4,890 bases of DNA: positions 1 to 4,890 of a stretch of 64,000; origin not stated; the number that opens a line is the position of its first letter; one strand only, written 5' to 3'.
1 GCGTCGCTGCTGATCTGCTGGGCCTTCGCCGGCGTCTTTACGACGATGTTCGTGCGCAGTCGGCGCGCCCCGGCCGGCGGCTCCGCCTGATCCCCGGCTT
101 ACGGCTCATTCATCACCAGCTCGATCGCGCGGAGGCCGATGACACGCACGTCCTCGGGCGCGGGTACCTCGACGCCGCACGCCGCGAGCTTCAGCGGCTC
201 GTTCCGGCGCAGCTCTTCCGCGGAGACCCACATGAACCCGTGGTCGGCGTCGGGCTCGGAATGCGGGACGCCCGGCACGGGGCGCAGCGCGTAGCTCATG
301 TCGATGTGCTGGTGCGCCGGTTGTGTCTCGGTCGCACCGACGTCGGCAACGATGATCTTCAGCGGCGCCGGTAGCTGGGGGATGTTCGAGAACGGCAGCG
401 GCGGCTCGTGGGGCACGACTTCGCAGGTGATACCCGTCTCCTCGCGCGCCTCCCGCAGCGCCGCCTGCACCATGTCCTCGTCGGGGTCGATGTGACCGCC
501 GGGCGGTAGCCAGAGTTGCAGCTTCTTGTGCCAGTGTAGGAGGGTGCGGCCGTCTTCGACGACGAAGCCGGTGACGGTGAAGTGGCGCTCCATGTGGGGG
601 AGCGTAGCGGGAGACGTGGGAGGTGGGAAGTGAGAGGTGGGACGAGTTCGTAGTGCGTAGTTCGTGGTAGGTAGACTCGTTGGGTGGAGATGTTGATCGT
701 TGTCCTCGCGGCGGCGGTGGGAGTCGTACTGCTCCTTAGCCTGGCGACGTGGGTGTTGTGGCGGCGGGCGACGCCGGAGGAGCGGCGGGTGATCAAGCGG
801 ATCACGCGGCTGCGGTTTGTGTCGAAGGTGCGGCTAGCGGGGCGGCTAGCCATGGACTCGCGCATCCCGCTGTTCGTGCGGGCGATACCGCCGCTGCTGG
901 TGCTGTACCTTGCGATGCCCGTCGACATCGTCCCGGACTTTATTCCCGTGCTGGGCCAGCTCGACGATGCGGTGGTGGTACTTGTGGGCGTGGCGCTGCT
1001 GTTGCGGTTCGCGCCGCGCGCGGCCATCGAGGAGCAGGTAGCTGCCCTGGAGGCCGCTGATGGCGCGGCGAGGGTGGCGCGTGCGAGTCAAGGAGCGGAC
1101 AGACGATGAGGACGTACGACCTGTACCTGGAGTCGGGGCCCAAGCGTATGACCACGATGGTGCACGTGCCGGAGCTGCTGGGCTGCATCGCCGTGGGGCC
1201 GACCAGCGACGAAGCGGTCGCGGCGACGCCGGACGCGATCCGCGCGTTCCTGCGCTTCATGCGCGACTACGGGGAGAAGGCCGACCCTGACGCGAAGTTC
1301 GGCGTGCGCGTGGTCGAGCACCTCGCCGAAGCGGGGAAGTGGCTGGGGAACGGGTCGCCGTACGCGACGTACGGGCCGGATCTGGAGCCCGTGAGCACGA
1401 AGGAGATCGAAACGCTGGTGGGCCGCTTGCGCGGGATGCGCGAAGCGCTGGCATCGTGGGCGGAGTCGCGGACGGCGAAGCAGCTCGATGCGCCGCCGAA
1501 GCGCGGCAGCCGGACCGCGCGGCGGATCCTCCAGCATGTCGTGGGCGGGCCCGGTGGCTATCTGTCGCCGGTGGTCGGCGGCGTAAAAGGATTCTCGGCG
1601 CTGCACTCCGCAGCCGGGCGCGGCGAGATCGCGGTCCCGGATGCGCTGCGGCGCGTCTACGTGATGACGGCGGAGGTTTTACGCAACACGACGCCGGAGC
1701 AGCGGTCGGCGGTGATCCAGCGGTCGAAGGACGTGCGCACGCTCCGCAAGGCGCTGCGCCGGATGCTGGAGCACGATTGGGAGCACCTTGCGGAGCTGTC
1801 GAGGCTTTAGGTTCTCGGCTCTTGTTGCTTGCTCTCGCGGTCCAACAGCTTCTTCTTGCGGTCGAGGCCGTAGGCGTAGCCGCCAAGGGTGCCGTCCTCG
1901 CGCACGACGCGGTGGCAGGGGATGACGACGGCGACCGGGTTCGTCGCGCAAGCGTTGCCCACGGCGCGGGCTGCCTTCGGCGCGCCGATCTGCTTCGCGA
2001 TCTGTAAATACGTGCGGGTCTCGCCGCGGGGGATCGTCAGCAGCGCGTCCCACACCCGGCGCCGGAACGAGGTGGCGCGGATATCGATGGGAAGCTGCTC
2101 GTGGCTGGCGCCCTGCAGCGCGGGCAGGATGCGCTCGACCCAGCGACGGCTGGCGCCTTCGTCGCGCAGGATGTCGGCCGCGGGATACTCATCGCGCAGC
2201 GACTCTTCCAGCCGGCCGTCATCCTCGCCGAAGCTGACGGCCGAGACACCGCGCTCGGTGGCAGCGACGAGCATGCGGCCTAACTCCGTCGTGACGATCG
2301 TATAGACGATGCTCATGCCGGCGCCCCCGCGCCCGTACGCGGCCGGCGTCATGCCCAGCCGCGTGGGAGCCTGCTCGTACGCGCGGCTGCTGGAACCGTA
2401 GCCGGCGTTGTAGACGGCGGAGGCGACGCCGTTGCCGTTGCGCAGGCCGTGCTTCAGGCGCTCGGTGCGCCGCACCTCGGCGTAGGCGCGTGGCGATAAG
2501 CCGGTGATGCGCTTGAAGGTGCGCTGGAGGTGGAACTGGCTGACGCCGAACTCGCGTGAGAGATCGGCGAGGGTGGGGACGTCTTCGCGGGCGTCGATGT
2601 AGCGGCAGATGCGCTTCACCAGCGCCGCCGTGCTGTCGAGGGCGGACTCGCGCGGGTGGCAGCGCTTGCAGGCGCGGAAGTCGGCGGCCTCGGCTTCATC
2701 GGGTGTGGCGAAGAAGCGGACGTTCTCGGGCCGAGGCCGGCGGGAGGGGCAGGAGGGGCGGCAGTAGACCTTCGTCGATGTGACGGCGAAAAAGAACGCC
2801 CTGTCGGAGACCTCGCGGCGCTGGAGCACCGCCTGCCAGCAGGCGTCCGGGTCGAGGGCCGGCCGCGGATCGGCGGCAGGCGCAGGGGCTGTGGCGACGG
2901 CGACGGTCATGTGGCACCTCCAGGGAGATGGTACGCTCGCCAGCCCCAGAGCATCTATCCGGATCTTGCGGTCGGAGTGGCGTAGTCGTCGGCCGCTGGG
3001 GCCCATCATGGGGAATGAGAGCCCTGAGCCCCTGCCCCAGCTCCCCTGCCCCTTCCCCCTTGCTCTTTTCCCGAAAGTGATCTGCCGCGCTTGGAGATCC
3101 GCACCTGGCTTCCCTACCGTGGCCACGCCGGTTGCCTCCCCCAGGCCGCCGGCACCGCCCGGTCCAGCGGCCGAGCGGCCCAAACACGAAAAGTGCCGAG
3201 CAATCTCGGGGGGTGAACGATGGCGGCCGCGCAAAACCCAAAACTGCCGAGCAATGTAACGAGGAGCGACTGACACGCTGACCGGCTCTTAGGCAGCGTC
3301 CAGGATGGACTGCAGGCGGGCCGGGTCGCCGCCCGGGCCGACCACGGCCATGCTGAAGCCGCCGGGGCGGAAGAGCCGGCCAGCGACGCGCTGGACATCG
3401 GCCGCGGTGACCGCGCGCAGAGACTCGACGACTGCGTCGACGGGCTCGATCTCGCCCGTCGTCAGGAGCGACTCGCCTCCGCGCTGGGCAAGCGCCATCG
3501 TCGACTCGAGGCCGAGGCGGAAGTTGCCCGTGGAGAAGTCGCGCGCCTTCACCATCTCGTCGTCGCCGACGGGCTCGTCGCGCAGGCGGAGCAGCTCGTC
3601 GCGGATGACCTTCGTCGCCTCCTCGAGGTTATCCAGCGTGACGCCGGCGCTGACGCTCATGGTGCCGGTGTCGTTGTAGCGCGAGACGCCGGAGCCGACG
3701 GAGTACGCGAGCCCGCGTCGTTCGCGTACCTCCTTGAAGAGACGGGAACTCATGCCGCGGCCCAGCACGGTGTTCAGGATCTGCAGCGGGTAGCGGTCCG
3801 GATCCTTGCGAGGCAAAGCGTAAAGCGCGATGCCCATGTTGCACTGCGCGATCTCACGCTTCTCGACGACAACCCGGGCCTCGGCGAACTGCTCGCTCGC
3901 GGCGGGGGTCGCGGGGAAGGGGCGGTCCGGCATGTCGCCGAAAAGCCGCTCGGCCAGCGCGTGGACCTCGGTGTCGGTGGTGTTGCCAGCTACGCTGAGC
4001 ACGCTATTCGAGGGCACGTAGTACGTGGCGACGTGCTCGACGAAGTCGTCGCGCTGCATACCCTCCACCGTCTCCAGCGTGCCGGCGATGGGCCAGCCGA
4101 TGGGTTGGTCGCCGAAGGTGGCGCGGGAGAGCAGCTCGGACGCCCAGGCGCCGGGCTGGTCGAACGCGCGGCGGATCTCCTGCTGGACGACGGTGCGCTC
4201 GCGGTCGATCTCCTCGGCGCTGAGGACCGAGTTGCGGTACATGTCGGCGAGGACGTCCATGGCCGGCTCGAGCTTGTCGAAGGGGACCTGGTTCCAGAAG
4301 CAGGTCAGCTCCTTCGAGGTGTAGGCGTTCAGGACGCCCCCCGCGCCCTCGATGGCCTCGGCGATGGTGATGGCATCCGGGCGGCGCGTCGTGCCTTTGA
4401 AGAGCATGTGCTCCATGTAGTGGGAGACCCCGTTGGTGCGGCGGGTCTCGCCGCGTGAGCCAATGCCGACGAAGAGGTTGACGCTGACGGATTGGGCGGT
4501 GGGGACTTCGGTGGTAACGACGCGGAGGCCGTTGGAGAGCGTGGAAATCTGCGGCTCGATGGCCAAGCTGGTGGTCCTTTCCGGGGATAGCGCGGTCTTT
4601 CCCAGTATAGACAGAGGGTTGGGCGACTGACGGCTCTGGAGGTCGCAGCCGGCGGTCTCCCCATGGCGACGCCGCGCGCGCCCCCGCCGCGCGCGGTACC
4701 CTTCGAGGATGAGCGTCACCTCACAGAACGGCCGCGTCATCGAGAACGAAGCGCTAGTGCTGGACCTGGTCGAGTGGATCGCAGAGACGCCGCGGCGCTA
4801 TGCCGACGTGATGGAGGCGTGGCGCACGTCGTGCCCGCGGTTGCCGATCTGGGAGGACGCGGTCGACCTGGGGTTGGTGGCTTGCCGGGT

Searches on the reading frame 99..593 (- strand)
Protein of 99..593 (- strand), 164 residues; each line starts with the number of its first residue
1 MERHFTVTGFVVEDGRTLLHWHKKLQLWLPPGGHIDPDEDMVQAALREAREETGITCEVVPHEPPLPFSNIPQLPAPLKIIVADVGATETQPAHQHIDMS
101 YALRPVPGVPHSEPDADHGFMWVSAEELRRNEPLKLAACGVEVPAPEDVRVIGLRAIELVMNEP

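Call 47: search_protein_families(library=pfam, proteins=[window:99-593:-], max_evalue=0.0001)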
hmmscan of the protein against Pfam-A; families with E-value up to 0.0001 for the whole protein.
window:99-593:- (164 aa): 1 family
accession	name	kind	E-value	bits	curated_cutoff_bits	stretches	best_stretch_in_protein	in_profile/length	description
PF00293.34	NUDIX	-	3e-14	53.6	21.1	1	6-130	5-119/134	NUDIX domain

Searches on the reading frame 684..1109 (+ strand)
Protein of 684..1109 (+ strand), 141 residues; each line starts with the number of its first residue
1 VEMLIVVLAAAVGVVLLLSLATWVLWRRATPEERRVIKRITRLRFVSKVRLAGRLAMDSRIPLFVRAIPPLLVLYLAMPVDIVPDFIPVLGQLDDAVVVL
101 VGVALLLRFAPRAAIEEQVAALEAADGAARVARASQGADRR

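Call 47: search_protein_families(library=pfam, proteins=[window:684-1109:+], max_evalue=0.0001)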
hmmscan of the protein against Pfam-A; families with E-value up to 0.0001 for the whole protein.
window:684-1109:+ (141 aa): 1 family
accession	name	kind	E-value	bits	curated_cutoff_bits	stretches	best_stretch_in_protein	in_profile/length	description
PF06803.17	DUF1232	-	7.2e-11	42.1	23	1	72-100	8-36/37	Protein of unknown function (DUF1232)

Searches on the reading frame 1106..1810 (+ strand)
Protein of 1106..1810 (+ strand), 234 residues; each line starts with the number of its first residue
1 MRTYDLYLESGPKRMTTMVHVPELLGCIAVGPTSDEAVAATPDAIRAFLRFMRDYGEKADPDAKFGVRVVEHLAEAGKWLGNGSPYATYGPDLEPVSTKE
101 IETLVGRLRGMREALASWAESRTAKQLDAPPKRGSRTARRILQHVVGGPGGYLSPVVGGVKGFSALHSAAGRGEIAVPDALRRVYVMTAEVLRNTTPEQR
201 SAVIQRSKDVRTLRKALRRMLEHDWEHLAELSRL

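Call 47: search_protein_families(library=pfam, proteins=[window:1106-1810:+], max_evalue=0.0001)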
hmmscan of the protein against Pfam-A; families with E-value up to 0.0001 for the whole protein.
window:1106-1810:+ (234 aa): 2 families
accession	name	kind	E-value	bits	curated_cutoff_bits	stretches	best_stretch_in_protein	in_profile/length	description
PF12867.12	DinB_2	-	1.8e-07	32.1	24.8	0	89-146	64-118/128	DinB superfamily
PF15919.11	HicB_lk_antitox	-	4.3e-05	24.1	27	0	7-60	4-56/123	HicB_like antitoxin of bacterial toxin-antitoxin system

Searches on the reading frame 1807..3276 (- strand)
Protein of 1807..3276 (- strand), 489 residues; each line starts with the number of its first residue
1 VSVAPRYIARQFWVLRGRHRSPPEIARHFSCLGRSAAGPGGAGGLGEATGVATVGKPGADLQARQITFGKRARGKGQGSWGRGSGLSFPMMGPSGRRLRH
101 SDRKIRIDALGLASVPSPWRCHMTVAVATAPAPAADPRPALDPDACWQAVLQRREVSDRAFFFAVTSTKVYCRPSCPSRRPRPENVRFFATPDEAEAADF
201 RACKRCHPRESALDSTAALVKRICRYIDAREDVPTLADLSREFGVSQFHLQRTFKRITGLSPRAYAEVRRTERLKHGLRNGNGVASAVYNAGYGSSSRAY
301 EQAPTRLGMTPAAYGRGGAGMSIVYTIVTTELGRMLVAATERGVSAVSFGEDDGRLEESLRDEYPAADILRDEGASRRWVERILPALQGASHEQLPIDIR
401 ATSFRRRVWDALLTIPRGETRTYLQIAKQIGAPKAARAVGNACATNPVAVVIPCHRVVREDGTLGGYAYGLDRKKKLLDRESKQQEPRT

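Call 47: search_protein_families(library=pfam, proteins=[window:1807-3276:-], max_evalue=0.0001)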
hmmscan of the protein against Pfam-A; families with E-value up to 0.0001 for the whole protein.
window:1807-3276:- (489 aa): 4 families
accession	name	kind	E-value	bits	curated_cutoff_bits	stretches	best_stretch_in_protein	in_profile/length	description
PF01035.26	DNA_binding_1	-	4.9e-35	119.7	27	1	404-482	2-80/81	6-O-methylguanine DNA methyltransferase, DNA binding domain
PF02805.21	Ada_Zn_binding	-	4.9e-27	94.2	23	1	145-208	1-64/65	Metal binding domain of Ada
PF12833.13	HTH_18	-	4.6e-14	52.9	33.6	1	239-316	1-79/80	Helix-turn-helix domain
PF00165.29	HTH_AraC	-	1.5e-10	41.3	26.6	1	235-265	10-40/42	Bacterial regulatory helix-turn-helix proteins, AraC family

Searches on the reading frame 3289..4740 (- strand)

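Call 47: search_protein_families(library=pfam, proteins=[window:3289-4740:-], max_evalue=0.0001)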
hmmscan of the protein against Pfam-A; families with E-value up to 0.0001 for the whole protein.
window:3289-4740:- (483 aa): 2 families
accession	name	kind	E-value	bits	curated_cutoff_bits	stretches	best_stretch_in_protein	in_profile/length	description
PF05193.26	Peptidase_M16_C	-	3.4e-41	141.5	23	1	228-400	2-178/181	Peptidase M16 inactive domain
PF00675.25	Peptidase_M16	-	6.6e-36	123.9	22.3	1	73-221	1-148/149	Insulinase (Peptidase family M16)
